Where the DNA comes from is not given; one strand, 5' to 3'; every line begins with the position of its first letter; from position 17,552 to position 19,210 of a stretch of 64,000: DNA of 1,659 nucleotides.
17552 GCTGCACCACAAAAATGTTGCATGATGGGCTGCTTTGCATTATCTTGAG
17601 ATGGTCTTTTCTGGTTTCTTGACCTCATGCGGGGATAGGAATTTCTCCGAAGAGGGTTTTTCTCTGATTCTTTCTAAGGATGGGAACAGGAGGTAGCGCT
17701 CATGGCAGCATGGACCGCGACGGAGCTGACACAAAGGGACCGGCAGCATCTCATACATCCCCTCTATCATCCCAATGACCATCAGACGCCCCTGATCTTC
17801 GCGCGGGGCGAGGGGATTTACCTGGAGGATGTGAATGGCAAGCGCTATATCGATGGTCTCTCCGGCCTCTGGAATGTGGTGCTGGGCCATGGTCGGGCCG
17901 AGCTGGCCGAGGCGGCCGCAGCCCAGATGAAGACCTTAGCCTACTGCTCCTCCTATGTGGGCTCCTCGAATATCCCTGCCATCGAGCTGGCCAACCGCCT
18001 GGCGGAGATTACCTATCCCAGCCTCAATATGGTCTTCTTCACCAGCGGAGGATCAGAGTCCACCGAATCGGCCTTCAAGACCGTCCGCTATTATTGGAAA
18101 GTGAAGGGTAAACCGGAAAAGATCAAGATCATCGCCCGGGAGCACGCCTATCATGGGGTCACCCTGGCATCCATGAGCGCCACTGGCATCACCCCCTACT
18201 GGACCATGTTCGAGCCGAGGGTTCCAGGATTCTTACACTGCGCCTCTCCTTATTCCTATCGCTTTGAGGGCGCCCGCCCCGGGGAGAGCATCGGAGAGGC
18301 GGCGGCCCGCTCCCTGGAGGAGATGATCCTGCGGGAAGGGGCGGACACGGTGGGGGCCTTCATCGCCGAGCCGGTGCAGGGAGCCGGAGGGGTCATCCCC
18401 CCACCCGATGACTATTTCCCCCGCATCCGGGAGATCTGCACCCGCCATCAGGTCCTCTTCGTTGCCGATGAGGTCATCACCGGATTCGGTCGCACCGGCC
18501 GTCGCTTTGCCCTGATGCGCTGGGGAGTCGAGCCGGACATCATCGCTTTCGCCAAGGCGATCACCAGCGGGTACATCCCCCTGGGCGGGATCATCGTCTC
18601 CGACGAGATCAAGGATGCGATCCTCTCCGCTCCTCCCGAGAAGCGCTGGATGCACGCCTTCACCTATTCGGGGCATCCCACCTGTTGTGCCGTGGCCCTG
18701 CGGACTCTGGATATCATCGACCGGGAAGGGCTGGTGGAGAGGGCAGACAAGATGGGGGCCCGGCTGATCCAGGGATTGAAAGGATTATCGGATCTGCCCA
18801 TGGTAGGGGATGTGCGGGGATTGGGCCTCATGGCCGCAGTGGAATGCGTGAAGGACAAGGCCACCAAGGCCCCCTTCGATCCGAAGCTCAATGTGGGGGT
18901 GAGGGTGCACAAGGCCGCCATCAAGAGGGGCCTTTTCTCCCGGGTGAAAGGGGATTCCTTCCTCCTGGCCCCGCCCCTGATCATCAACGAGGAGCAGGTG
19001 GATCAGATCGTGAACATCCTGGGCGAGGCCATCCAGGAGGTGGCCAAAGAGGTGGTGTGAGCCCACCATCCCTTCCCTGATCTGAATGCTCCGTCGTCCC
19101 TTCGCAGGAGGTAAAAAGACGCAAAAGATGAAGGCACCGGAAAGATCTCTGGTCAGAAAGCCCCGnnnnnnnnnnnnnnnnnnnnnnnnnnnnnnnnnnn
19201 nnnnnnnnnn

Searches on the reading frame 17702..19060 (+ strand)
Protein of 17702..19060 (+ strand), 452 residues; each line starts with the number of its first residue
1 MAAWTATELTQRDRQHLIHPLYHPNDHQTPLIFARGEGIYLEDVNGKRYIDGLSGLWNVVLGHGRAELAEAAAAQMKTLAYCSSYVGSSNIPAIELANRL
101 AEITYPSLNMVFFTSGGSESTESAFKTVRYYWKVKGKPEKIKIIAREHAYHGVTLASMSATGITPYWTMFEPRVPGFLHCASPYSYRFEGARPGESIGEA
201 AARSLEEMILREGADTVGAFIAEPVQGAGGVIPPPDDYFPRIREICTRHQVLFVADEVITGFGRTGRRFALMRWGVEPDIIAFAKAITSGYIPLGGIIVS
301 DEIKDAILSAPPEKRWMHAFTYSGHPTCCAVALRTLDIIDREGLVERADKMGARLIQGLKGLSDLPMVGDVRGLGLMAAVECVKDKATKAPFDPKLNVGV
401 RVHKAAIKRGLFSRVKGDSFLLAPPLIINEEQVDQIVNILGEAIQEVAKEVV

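Call 19: search_protein_families(library=pfam, proteins=[window:17702-19060:+], max_evalue=0.00001)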
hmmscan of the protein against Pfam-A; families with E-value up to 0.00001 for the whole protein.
window:17702-19060:+ (452 aa): 1 family
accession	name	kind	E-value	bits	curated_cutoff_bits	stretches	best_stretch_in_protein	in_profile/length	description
PF00202.27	Aminotran_3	-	1.6e-102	343.7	30.5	1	23-444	3-403/403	Aminotransferase class-III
